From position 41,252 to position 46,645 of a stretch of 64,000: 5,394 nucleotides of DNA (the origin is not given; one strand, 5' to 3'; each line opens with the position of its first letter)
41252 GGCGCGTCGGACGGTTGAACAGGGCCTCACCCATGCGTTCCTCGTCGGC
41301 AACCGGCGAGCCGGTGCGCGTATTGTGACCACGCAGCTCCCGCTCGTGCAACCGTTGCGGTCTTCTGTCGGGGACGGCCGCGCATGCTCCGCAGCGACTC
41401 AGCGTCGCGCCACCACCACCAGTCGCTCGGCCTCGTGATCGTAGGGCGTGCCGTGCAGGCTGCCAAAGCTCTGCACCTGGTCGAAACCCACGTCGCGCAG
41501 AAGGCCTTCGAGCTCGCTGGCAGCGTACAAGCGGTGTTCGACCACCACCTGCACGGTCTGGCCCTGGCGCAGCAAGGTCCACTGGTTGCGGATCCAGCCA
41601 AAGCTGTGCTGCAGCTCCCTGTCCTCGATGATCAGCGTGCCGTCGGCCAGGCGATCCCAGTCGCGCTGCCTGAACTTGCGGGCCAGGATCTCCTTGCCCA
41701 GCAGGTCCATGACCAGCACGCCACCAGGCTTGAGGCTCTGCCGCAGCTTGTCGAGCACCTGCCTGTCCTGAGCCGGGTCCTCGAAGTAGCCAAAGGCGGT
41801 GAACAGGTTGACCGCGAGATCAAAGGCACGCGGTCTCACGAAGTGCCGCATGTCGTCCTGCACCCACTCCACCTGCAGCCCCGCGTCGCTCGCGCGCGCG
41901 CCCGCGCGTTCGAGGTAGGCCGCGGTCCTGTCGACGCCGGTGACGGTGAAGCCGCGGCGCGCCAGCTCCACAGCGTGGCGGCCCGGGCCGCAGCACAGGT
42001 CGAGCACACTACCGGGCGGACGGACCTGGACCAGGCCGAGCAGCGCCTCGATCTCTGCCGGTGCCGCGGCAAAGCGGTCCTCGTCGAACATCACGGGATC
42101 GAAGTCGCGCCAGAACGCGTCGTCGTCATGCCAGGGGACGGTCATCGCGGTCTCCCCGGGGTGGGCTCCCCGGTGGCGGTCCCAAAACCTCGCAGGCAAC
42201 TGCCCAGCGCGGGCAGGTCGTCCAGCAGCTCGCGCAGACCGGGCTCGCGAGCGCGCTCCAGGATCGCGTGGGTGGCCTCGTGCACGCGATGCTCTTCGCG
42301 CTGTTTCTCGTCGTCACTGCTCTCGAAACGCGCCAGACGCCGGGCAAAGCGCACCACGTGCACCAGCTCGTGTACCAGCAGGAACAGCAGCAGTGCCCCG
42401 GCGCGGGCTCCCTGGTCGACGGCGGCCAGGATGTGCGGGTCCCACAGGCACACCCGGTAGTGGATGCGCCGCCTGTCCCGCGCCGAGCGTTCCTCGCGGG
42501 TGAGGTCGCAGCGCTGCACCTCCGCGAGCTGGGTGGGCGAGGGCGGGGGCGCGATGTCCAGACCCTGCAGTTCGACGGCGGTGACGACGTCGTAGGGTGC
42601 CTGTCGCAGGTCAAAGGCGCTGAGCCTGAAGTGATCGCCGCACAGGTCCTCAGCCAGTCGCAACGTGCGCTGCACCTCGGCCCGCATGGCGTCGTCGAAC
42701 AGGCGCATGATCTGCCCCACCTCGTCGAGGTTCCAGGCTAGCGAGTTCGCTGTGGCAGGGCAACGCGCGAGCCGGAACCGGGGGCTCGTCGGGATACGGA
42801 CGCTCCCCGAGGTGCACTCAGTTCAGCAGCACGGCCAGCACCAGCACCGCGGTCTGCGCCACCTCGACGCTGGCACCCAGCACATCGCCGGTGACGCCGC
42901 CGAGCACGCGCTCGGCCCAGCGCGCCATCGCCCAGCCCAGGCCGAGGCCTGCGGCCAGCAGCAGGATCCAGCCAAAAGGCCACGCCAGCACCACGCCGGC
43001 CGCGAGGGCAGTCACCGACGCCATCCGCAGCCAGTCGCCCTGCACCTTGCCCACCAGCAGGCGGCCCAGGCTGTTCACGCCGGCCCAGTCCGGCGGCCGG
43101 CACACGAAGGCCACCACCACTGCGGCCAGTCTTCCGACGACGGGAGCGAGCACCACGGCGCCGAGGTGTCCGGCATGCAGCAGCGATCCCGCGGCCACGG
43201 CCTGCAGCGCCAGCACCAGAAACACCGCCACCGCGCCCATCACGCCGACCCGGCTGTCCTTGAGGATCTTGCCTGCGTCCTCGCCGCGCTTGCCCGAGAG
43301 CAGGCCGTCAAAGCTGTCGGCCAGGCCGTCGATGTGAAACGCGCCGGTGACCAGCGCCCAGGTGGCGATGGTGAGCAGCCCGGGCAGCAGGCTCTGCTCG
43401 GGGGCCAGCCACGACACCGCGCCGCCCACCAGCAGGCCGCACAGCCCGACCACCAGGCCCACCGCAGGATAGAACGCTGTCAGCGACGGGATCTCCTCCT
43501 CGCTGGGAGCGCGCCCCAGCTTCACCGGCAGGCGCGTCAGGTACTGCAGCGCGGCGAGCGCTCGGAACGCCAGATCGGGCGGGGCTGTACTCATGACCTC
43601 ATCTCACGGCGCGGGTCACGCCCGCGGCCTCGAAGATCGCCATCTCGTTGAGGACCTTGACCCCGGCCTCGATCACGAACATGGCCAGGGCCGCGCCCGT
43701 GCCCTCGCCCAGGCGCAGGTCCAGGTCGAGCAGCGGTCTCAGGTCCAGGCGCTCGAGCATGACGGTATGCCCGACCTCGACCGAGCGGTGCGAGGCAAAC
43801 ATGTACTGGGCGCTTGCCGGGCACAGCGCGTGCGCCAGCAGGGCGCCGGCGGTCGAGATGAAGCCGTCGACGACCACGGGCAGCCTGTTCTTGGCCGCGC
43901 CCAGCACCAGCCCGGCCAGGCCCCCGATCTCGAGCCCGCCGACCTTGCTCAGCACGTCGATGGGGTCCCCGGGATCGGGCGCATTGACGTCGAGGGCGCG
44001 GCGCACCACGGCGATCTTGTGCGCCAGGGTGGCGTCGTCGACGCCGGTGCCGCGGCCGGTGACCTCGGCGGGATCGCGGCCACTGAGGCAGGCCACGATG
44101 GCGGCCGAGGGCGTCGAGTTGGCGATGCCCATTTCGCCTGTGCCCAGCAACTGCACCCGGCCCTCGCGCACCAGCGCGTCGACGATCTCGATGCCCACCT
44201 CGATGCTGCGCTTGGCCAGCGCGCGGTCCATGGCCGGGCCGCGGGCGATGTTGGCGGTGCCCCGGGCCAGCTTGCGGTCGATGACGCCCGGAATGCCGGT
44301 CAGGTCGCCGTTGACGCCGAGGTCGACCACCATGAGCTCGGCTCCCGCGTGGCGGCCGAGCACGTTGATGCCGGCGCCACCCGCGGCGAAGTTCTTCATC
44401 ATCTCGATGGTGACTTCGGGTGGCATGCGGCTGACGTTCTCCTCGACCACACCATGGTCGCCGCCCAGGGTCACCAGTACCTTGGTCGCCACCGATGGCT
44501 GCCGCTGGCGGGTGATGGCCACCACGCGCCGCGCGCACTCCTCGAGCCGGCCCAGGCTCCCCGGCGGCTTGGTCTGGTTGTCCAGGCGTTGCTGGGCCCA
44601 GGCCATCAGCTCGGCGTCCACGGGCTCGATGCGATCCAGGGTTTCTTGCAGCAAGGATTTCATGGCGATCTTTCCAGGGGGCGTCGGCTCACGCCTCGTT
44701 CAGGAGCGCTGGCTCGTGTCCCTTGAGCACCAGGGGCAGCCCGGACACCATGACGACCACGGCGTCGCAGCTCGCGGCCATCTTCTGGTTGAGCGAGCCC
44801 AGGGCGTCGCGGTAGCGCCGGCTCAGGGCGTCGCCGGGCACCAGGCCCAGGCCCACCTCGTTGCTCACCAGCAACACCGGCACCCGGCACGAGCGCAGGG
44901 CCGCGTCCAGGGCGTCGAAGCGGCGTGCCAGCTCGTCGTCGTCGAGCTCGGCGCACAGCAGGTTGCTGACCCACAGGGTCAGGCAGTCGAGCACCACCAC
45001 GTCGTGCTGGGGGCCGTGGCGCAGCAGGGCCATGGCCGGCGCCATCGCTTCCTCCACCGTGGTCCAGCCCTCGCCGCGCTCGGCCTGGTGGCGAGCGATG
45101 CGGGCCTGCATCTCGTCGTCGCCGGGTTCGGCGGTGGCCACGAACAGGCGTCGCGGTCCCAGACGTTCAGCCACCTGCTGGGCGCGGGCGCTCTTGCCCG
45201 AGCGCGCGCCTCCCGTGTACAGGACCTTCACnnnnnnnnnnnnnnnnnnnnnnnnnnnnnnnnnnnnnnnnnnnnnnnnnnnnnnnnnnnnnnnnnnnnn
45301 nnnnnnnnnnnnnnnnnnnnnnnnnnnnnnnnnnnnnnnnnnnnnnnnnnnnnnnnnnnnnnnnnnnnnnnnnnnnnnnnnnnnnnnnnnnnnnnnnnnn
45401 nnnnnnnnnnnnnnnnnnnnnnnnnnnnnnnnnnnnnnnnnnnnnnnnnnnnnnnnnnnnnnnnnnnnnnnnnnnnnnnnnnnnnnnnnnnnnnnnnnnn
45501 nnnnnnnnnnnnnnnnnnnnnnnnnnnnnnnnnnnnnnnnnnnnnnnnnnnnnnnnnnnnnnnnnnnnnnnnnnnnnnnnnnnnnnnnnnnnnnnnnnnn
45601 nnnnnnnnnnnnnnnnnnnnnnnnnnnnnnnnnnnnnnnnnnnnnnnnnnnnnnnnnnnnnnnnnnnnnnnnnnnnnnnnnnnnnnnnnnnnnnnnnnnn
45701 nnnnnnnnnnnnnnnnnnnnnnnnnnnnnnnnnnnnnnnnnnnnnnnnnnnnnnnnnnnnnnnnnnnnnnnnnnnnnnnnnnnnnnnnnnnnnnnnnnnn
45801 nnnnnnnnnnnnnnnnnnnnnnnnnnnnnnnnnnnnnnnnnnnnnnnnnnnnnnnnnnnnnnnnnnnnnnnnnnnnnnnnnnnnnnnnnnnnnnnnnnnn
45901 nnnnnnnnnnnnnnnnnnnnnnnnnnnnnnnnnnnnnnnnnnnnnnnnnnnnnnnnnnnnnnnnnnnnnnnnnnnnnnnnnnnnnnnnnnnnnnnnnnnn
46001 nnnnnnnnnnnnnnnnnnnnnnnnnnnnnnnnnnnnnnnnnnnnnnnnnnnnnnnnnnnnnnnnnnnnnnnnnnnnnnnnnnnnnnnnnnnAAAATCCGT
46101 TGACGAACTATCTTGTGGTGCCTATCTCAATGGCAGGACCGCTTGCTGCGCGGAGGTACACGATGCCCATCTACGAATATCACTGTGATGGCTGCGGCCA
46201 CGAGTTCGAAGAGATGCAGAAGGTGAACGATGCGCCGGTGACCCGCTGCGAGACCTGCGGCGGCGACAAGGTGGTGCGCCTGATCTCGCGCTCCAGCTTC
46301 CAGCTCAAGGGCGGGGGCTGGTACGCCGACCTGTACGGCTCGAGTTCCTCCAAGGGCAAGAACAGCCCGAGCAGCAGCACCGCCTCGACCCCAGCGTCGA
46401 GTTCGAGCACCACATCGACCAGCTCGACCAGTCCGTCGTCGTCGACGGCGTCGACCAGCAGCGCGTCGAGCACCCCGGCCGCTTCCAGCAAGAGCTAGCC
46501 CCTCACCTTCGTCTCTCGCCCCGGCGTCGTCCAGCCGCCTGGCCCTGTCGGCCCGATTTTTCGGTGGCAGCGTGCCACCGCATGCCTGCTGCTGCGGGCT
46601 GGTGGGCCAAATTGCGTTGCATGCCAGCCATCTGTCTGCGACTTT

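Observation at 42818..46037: Compact cobamide-remodelling cassette cbiR-like/cobU/cobT/cobS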

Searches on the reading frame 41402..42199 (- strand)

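Call 9: search_protein_families(library=pfam, proteins=[window:41402-42199:-], max_evalue=0.1)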
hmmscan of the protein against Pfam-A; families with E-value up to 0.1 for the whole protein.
window:41402-42199:- (266 aa): 14 families
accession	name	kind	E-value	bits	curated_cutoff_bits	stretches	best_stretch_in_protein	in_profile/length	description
PF13649.12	Methyltransf_25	-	6.5e-20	72.1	27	1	65-160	1-97/97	Methyltransferase domain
PF13489.12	Methyltransf_23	-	2.5e-14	53.8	27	1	38-243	1-163/164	Methyltransferase domain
PF08241.18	Methyltransf_11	-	1.3e-13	51.8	21.2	1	66-164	1-95/95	Methyltransferase domain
PF13847.12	Methyltransf_31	-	1.1e-11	45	27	1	64-168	6-113/145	Methyltransferase domain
PF08242.18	Methyltransf_12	-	1.9e-10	41.8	30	1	66-162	1-98/98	Methyltransferase domain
PF01209.24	Ubie_methyltran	-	4.7e-07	29.8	20.1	1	57-164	43-151/233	ubiE/COQ5 methyltransferase family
PF03848.20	TehB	-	1.4e-05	25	20.4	1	55-160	24-128/193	Tellurite resistance protein TehB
PF05175.20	MTS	-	0.00034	20.7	23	1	52-130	22-103/170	Methyltransferase small domain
PF05401.17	NodS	-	0.0084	16.4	24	1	60-165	42-145/201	Nodulation protein S (NodS)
PF01189.24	Methyltr_RsmB-F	-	0.048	13.8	27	0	63-120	10-71/199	16S rRNA methyltransferase RsmB/F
PF07021.18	MetW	-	0.056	13.5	21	0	59-130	11-80/193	Methionine biosynthesis protein MetW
PF03291.22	mRNA_G-N7_MeTrfase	-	0.07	12.7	26.6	0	122-180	136-196/315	mRNA (guanine-N(7))-methyltransferase domain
PF02353.26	CMAS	-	0.071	12.8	27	1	45-166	46-166/273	Mycolic acid cyclopropane synthetase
PF01728.25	FtsJ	-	0.079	13.3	24.1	0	60-96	20-58/181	FtsJ-like methyltransferase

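Call 10: search_protein_families(library=ncbifam, proteins=[window:41402-42199:-], max_evalue=0.1)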
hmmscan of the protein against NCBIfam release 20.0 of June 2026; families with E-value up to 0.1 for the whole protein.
window:41402-42199:- (266 aa): 44 families (the best 25 are shown)
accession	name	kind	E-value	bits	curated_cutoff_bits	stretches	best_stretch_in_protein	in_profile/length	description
NF041820.1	daptide_MTase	equivalog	5.2e-18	65.4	175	1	45-221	21-189/243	daptide-type RiPP biosynthesis methyltransferase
NF043040.1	corrin_prot_MT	hypoth_equivalog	7.4e-15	55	180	1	61-184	41-164/216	corrinoid protein-associated methyltransferase CpaM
NF051855.1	GlySarMtaseBact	equivalog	1.5e-13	51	350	1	48-265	40-255/259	glycine/sarcosine N-methyltransferase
TIGR01983.1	UbiG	equivalog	5e-10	39.1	102.95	1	64-172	52-159/228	bifunctional 2-polyprenyl-6-hydroxyphenol methylase/3-demethylubiquinol 3-O-methyltransferase UbiG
TIGR01934.1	MenG_MenH_UbiE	subfamily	4.1e-09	36.1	158.35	1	56-164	34-141/223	ubiquinone/menaquinone biosynthesis methyltransferase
NF045667.1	MTase_DVU1556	equivalog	4.5e-09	36.1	155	1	51-170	12-126/213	DVU_1556 family methyltransferase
TIGR02072.1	BioC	equivalog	4.9e-08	33.1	184.95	1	61-172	34-140/244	malonyl-ACP O-methyltransferase BioC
NF008992.0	PRK12335.1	equivalog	5.6e-08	32.3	303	1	54-160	115-219/289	SAM-dependent methyltransferase TehB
NF008405.0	PRK11207.1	equivalog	1.4e-07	31.2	218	1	54-160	23-128/198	tellurite resistance methyltransferase TehB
NF001244.0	PRK00216.1-5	equivalog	2.3e-07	30.4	216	1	58-163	45-152/236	bifunctional demethylmenaquinone methyltransferase/2-methoxy-6-polyprenyl-1,4-benzoquinol methylase UbiE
NF041650.1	nod_mtase_NodS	equivalog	4e-07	29.9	300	1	63-164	40-139/190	nodulation methyltransferase NodS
TIGR03534.1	RF_mod_PrmC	equivalog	7.2e-07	28.9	199.1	1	51-130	78-161/253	peptide chain release factor N(5)-glutamine methyltransferase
TIGR04345.1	ovoA_Cterm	equivalog_domain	7.4e-07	28.9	170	1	56-100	36-80/242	putative 4-mercaptohistidine N1-methyltransferase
NF002463.0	PRK01683.1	equivalog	8.1e-07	28.9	297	1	51-165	21-129/258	trans-aconitate 2-methyltransferase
NF008264.0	PRK11036.1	equivalog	8.2e-07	28.7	366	1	50-164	34-147/261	tRNA uridine 5-oxyacetic acid(34) methyltransferase CmoM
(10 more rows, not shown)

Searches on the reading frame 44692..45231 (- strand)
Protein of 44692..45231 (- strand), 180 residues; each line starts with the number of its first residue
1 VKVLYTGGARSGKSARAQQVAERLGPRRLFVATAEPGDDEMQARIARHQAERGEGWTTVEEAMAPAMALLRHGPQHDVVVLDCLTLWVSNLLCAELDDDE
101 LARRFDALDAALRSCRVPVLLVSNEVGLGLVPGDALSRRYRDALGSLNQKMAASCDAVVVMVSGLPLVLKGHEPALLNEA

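Call 9: search_protein_families(library=pfam, proteins=[window:44692-45231:-], max_evalue=0.1)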
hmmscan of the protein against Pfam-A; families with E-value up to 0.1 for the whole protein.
window:44692-45231:- (180 aa): 3 families
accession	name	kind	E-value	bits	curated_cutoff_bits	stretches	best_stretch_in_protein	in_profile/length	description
PF02283.22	CobU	-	2.2e-57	193.7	27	1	3-168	1-167/168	Cobinamide kinase / cobinamide phosphate guanyltransferase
PF13481.12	AAA_25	-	0.047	13.8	27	1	12-122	86-187/195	AAA domain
PF13401.12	AAA_22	-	0.07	13.9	27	0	6-82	11-91/130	AAA domain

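Call 10: search_protein_families(library=ncbifam, proteins=[window:44692-45231:-], max_evalue=0.1)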
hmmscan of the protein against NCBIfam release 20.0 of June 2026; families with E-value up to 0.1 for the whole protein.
window:44692-45231:- (180 aa): 1 family
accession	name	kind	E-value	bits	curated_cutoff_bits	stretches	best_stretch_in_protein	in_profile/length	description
NF004469.0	PRK05800.1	equivalog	3.4e-53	179.8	161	1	2-171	4-171/173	bifunctional adenosylcobinamide kinase/adenosylcobinamide-phosphate guanylyltransferase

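Call 66: search_solved_structures(query=window:44692-45231:-, show_alignments=1)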
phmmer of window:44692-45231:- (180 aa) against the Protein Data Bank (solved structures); distinct sequences matched with E-value up to 0.001: 7.
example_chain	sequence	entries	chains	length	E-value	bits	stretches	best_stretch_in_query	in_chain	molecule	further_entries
8yep_A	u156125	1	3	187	1.5e-37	132.4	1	3-174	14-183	Bifunctional adenosylcobalamin biosynthesis protein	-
8yes_A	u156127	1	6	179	3.3e-36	128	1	3-174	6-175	Bifunctional adenosylcobalamin biosynthesis protein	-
8yk8_A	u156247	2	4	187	3.8e-36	127.8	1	3-174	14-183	Bifunctional adenosylcobalamin biosynthesis protein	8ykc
9vio_A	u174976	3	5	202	3.8e-30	108.3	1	4-170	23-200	Adenosylcobinamide kinase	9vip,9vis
9vit_A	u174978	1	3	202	9.8e-29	103.7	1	4-170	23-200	Adenosylcobinamide kinase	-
7tm8_A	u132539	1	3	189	7.3e-28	100.9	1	2-169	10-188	Bifunctional adenosylcobalamin biosynthesis protein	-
1c9k_A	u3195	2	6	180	6.4e-27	97.8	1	3-169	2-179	ADENOSYLCOBINAMIDE KINASE | ADENOSYLCOBINAMIDE KINASE/ADENOSYLCOBINAMIDE PHOSPHATE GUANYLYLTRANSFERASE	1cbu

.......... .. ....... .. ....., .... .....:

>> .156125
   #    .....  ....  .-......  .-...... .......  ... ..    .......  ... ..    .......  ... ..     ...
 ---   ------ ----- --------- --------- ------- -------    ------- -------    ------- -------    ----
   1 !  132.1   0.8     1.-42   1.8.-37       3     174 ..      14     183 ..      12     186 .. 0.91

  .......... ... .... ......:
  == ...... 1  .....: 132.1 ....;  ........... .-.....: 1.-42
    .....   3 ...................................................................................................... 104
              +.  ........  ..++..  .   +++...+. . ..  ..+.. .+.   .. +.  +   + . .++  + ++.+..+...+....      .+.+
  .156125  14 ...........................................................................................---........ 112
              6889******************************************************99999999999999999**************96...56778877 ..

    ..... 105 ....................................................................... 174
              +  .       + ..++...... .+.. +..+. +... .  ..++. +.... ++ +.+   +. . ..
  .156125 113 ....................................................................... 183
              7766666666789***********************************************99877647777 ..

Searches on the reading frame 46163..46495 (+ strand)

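Call 125: search_protein_families(library=ncbifam, proteins=[window:46163-46495:+], max_evalue=0.01)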
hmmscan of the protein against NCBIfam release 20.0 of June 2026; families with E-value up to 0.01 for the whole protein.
window:46163-46495:+ (111 aa): 2 families
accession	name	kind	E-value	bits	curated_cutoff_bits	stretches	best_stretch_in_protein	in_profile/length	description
TIGR02605.1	CxxC_CxxC_SSSS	subfamily_domain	5.6e-22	77.6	31.3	1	1-52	1-52/52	FmdB family zinc ribbon protein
NF053663.1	RPWMISH_prot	domain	3.2e-06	27.8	120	1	1-101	1-102/115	RPWMISH domain-containing protein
